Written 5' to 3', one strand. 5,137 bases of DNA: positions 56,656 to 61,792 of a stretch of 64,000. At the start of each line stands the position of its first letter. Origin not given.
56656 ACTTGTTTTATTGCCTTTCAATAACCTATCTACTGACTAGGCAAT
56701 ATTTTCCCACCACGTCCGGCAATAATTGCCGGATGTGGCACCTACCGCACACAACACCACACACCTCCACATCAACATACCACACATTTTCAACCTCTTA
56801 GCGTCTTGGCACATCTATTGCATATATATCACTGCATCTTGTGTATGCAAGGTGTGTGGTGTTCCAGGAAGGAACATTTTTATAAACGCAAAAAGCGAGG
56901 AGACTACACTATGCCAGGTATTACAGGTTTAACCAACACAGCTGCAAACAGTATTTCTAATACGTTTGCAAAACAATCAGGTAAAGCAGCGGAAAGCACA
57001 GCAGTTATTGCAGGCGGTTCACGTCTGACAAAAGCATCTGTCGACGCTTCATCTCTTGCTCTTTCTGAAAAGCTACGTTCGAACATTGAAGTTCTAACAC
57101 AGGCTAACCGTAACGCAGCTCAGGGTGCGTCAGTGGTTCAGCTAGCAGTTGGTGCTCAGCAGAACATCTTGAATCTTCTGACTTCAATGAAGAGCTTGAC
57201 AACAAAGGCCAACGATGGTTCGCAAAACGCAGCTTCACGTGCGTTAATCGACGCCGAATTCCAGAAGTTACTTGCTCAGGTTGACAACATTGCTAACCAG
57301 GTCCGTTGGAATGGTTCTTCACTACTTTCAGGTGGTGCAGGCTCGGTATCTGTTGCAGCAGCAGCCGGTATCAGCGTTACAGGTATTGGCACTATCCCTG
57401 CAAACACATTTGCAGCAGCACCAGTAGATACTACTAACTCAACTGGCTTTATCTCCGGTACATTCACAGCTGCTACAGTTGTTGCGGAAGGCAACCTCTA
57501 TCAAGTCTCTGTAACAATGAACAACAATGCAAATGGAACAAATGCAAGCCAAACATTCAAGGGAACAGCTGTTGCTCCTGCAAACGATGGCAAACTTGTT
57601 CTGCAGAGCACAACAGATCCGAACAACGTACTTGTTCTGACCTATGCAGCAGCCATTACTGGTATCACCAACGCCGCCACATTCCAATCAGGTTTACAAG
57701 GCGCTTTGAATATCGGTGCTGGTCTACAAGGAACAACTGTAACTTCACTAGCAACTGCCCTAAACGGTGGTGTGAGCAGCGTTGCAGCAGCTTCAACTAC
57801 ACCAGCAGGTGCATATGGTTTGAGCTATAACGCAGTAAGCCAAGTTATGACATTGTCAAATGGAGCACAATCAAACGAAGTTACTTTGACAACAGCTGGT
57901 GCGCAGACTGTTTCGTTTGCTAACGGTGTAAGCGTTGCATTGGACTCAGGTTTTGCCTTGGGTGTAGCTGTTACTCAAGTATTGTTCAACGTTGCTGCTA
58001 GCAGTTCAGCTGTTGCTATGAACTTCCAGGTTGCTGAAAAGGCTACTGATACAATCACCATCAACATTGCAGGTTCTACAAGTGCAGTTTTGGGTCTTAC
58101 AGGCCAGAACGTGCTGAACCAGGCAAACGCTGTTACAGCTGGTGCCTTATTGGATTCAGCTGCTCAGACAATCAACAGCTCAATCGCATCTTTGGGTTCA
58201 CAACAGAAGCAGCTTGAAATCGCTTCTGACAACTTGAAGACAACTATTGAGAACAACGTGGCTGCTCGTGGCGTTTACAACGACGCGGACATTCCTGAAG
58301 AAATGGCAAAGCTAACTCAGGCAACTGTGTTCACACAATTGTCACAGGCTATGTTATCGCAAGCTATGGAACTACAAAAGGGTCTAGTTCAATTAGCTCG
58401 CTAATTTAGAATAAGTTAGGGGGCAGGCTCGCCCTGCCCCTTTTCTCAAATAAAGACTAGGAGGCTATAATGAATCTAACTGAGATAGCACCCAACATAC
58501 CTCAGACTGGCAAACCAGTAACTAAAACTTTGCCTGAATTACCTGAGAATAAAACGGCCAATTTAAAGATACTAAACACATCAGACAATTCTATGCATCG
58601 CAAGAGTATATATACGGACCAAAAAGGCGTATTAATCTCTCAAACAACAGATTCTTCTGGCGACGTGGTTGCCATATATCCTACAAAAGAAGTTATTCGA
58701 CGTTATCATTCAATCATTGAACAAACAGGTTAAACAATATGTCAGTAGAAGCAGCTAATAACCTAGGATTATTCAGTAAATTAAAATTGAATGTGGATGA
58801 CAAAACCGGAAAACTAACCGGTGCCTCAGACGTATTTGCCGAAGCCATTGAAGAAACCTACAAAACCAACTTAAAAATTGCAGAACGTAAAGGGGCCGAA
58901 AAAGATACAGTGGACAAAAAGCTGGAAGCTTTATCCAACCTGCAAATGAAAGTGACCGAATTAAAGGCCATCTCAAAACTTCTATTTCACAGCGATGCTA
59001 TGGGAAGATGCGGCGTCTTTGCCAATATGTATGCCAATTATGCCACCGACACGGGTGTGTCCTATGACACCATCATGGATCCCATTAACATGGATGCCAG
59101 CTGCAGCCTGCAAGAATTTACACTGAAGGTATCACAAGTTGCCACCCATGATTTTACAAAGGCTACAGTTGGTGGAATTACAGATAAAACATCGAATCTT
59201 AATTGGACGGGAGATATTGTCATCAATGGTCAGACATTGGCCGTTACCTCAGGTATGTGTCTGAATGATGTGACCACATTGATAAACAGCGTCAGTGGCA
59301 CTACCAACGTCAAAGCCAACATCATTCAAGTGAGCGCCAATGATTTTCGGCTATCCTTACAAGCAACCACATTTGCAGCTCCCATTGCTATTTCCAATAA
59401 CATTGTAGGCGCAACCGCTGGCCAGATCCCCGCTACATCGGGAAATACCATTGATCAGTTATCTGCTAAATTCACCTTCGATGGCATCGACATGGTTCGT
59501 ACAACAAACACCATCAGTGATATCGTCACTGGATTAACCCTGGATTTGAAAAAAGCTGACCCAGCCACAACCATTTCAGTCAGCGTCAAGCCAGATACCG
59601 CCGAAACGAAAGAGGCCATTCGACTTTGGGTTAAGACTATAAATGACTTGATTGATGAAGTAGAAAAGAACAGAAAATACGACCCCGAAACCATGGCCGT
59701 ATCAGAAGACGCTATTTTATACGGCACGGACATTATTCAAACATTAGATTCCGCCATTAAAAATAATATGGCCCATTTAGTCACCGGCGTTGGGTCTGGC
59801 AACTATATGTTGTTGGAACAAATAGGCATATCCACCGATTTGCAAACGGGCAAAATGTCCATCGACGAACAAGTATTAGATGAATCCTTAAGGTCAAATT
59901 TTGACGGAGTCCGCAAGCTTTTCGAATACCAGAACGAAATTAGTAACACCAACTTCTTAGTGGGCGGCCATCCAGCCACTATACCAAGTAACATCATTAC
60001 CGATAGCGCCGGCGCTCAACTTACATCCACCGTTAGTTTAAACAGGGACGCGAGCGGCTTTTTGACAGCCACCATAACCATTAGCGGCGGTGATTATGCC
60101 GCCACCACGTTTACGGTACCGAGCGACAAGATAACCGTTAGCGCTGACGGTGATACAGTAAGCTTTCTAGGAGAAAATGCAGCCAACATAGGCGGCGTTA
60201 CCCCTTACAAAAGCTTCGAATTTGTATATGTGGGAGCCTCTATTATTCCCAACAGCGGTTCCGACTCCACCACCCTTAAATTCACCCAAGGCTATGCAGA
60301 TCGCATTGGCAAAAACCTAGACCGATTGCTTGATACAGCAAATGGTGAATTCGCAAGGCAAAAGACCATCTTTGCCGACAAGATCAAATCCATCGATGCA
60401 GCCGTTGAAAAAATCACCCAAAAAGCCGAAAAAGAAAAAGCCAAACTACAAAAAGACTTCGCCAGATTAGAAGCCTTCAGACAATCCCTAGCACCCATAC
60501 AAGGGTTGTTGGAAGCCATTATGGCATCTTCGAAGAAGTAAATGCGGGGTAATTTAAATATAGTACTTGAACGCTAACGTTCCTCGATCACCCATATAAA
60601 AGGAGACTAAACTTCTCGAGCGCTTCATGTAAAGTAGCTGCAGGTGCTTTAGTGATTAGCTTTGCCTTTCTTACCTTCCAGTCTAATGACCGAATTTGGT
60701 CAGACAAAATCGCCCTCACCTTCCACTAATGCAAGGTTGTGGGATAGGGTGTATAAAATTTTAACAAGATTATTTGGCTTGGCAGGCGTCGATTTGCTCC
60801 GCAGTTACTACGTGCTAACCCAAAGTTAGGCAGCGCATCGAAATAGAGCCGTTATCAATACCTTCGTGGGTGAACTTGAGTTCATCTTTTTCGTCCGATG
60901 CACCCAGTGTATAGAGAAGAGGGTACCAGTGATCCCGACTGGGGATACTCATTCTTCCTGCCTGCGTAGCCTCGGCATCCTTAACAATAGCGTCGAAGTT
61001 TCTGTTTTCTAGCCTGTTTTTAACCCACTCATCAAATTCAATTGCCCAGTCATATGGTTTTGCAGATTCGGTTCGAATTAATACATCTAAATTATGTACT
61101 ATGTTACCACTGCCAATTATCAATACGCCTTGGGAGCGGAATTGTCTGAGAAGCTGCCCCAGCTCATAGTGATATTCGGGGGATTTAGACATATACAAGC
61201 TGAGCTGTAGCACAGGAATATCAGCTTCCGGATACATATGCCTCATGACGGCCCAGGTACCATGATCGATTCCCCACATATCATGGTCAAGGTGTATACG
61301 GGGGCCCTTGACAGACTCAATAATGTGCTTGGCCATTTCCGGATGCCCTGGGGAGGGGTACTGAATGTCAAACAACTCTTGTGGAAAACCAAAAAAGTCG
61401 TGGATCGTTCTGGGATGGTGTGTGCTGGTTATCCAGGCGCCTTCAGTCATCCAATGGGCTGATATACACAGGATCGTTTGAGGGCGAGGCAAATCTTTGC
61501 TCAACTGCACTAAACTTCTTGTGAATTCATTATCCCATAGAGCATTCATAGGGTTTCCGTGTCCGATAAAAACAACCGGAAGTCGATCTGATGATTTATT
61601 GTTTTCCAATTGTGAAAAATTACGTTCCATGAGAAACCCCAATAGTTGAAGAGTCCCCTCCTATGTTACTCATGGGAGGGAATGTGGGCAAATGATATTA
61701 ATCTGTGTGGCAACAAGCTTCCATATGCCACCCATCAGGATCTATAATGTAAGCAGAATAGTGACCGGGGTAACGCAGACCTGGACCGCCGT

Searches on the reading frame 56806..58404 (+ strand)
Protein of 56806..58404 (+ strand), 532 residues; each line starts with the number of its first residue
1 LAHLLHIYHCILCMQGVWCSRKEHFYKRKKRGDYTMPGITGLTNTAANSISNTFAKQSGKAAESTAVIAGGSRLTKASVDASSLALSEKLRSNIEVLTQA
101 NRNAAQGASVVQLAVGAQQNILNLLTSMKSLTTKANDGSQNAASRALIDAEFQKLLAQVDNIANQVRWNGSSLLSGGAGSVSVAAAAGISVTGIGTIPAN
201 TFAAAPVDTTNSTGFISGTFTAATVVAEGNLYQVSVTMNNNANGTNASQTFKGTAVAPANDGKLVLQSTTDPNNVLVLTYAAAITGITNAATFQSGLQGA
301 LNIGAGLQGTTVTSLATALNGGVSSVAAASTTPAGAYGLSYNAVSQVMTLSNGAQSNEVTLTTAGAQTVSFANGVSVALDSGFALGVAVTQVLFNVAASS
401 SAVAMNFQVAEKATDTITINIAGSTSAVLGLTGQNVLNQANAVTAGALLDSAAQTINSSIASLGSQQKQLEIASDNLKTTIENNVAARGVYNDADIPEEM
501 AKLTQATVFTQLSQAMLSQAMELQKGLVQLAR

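Call 30: search_protein_families(library=pfam, proteins=[window:56806-58404:+], max_evalue=0.001)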
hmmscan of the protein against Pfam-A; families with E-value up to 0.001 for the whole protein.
window:56806-58404:+ (532 aa): 2 families
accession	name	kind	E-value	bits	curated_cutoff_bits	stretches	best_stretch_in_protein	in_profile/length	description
PF00669.25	Flagellin_N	-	8.6e-22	78.1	26.6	1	43-177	3-137/139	Bacterial flagellin N-terminal helical region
PF00700.27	Flagellin_C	-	4e-11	43.5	23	1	449-530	4-85/86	Bacterial flagellin C-terminal helical region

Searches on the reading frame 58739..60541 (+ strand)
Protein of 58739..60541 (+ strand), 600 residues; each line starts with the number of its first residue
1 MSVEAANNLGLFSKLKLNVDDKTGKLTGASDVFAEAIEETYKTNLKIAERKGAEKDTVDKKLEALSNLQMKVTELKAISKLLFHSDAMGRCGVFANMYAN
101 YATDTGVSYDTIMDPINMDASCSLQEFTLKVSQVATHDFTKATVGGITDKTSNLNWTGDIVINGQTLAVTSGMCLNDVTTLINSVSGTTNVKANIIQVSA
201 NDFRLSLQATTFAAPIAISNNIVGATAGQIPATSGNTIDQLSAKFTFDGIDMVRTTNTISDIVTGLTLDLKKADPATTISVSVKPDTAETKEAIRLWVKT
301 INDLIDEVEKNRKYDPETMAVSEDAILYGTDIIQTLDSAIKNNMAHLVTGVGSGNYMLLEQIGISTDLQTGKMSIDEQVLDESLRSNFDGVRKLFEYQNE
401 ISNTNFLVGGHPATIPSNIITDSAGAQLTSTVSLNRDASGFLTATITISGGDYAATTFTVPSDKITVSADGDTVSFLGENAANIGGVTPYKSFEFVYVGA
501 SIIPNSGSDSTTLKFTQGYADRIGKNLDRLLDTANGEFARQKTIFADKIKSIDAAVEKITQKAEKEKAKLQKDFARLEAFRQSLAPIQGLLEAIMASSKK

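Call 30: search_protein_families(library=pfam, proteins=[window:58739-60541:+], max_evalue=0.001)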
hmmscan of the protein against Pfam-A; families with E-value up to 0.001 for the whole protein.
window:58739-60541:+ (600 aa): 1 family
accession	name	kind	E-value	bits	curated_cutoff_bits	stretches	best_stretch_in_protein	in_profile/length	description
PF07195.17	FliD_C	-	2e-38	132.6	25.4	1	243-583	4-233/236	Flagellar hook-associated protein 2 C-terminus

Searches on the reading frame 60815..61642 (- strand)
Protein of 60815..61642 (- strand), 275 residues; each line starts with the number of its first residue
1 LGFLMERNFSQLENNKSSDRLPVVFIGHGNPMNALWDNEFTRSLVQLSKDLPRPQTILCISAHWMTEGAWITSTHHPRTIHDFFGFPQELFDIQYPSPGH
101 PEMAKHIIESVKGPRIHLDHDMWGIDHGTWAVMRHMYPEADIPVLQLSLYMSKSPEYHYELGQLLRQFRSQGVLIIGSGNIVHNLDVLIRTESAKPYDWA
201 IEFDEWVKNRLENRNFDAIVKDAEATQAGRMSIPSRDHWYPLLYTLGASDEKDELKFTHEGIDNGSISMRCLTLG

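Call 50: search_protein_families(library=pfam, proteins=[window:60815-61642:-], max_evalue=0.01)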
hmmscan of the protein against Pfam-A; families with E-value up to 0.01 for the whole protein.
window:60815-61642:- (275 aa): 1 family
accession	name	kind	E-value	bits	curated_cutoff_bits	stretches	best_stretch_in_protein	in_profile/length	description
PF02900.23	LigB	-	8.9e-31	107.4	26.3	1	30-258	18-257/269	Catalytic LigB subunit of aromatic ring-opening dioxygenase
